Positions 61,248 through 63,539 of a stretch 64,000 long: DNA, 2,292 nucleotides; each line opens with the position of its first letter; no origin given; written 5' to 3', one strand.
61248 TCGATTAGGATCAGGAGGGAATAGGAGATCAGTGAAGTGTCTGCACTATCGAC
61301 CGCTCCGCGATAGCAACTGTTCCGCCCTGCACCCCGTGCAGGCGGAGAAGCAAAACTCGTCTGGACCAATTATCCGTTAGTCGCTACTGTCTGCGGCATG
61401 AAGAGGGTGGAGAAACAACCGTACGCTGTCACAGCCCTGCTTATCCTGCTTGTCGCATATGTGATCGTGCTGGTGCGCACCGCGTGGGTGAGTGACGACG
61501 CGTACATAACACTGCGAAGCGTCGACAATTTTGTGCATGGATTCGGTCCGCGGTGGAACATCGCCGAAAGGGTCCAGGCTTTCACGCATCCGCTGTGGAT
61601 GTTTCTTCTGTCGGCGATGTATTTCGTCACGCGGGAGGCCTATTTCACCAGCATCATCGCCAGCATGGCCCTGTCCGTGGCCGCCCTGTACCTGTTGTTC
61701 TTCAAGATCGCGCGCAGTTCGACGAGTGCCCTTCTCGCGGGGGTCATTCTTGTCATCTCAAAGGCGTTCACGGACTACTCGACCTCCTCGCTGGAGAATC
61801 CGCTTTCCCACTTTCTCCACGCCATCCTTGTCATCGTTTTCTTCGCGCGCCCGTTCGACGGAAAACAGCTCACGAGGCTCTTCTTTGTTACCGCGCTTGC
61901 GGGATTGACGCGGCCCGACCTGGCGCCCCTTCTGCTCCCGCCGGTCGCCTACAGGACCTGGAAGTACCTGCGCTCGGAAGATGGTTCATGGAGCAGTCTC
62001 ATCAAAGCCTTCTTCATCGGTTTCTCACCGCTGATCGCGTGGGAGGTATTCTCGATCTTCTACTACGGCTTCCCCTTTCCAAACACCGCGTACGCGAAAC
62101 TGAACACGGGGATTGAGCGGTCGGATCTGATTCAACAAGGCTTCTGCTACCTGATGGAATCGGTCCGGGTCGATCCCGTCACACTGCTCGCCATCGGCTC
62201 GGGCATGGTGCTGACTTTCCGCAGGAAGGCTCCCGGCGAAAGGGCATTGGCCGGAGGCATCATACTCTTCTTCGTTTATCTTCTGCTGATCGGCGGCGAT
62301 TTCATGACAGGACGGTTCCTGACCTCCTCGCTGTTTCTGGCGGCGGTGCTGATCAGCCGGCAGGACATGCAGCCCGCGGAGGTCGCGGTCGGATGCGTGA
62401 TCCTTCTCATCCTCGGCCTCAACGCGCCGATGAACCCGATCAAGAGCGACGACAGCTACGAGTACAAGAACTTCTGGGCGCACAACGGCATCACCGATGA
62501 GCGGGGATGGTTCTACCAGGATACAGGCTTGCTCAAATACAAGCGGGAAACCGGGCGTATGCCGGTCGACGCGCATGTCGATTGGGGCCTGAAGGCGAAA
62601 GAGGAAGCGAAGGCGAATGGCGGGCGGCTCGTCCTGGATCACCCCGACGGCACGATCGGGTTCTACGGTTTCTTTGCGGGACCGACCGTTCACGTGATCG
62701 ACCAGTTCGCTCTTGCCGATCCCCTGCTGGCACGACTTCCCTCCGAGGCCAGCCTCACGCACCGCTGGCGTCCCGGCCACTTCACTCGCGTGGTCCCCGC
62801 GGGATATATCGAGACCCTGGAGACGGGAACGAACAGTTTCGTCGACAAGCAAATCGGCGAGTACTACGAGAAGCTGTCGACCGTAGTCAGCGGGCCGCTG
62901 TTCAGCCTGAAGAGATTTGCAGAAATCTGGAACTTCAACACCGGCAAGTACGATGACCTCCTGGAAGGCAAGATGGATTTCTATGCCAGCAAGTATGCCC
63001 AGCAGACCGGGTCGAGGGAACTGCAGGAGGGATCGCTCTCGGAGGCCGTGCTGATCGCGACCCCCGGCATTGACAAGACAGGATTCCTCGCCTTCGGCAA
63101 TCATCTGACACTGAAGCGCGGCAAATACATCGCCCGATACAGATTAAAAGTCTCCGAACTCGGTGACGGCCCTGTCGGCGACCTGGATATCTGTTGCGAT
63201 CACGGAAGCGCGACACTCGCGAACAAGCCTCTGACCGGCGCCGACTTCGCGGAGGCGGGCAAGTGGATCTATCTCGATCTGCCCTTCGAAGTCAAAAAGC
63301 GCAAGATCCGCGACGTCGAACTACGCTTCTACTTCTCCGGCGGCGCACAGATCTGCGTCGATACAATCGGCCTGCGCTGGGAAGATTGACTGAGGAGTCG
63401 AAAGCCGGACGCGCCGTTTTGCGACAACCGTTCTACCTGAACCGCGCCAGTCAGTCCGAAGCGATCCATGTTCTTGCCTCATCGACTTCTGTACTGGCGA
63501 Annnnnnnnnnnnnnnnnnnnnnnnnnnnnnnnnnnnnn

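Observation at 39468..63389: Candidate undescribed lipid-carrier glycosylation system: six different GT-C transferases plus GT2 donor synthase and PIG-L deacetylase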

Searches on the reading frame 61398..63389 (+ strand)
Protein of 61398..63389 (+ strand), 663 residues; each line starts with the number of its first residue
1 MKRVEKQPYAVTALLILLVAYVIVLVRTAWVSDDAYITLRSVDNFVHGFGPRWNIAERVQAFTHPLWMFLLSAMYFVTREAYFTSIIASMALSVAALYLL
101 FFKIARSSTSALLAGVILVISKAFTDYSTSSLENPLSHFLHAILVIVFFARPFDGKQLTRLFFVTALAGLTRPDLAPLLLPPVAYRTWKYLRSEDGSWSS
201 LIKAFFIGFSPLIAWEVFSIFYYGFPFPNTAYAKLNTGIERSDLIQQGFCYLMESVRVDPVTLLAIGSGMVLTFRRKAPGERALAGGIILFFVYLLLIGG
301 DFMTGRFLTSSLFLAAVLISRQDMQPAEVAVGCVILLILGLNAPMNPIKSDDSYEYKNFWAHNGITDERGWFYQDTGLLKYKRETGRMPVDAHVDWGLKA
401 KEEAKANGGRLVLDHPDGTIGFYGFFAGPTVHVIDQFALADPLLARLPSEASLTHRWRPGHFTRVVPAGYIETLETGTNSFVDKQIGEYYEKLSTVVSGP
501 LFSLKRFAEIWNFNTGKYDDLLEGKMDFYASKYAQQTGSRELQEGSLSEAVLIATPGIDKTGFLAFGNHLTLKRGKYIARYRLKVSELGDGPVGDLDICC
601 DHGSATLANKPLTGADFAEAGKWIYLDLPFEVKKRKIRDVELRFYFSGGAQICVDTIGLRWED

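Call 3: search_protein_families(library=pfam, proteins=[window:61398-63389:+], max_evalue=0.01)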
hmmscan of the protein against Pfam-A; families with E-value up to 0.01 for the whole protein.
window:61398-63389:+ (663 aa): 0 families

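Call 6: search_protein_families(library=ncbifam, proteins=[window:61398-63389:+], max_evalue=1)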
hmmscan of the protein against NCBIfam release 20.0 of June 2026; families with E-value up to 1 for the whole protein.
window:61398-63389:+ (663 aa): 2 families
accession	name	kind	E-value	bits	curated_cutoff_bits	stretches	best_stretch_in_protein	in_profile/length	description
NF041481.1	beta_arabfuran_tase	equivalog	5.7e-17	61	1050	1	26-256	22-270/633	terminal beta-(1->2)-arabinofuranosyltransferase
TIGR00360.1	ComEC_N-term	subfamily_domain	0.012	15.8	36.5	1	266-340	16-90/171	ComEC/Rec2-related protein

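Call 18: find_encoding_contigs(protein=window:61398-63389:+, flank=10000, max_places=6)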
Protein window:61398-63389:+ (663 aa): no gene with exactly this product is on record in the collection.

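Call 54: search_solved_structures(query=window:61398-63389:+, max_evalue=1, show_alignments=1)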
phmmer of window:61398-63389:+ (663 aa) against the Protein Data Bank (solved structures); distinct sequences matched with E-value up to 1: 1.
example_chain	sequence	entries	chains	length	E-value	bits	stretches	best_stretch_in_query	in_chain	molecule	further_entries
9dlf_C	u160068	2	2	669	6.1e-16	61.3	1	28-282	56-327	Arabinosyltransferase AftB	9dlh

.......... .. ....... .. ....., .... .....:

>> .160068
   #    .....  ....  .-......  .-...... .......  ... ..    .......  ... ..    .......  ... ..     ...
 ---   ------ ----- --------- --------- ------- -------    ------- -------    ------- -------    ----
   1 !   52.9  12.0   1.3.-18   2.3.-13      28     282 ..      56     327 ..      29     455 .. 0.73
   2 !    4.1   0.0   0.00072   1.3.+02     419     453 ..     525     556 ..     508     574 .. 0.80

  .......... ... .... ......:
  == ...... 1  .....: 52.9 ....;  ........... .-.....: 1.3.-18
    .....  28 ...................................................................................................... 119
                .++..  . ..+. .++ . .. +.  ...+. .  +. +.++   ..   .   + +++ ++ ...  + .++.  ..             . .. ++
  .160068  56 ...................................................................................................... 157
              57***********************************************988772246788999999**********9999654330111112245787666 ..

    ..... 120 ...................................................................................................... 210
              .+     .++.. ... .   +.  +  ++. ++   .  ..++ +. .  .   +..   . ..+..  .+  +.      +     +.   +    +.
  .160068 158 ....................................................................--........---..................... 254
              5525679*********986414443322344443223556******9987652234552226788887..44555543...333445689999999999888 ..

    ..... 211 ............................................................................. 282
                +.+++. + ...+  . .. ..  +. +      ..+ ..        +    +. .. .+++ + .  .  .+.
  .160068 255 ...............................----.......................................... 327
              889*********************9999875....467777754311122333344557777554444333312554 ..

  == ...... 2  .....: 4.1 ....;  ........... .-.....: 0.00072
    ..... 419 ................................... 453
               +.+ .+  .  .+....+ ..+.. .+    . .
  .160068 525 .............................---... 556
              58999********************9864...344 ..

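Call 73: find_related_loci(query=window:61398-63389:+, collection=metagenome_contigs, flank=10000)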
Query window:61398-63389:+ (663 aa) in metagenome_contigs; peptide patterns used: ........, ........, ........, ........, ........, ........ (x = any residue, [..] = any of these).
323 stretches matched a pattern; 65 encode a relative of the query (tblastn E <= 1e-3); 65 distinct loci.
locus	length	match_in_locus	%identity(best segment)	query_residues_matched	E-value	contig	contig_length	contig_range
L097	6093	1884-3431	43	17-523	2e-133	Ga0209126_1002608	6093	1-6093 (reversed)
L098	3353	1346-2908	42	14-551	2e-133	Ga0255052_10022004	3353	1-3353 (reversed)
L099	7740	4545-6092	43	17-523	6e-126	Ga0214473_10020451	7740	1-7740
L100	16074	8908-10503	42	14-523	6e-124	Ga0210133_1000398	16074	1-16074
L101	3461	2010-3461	43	17-491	2e-122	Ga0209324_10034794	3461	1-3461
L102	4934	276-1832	42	26-546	6e-119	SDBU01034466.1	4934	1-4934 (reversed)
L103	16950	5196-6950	38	5-603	4e-117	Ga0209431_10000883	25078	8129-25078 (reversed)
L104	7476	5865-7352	43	13-522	1e-115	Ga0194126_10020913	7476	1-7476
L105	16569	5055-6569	41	5-523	5e-115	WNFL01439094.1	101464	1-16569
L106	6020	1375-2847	43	17-522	2e-114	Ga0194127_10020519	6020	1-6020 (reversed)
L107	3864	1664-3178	41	1-522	2e-116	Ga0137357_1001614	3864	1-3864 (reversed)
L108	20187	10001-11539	43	15-523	1e-112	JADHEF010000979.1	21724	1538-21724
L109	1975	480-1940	42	17-522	6e-120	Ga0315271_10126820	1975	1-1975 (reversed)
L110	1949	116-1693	39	5-526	7e-116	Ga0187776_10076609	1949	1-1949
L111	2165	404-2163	40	17-523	6e-114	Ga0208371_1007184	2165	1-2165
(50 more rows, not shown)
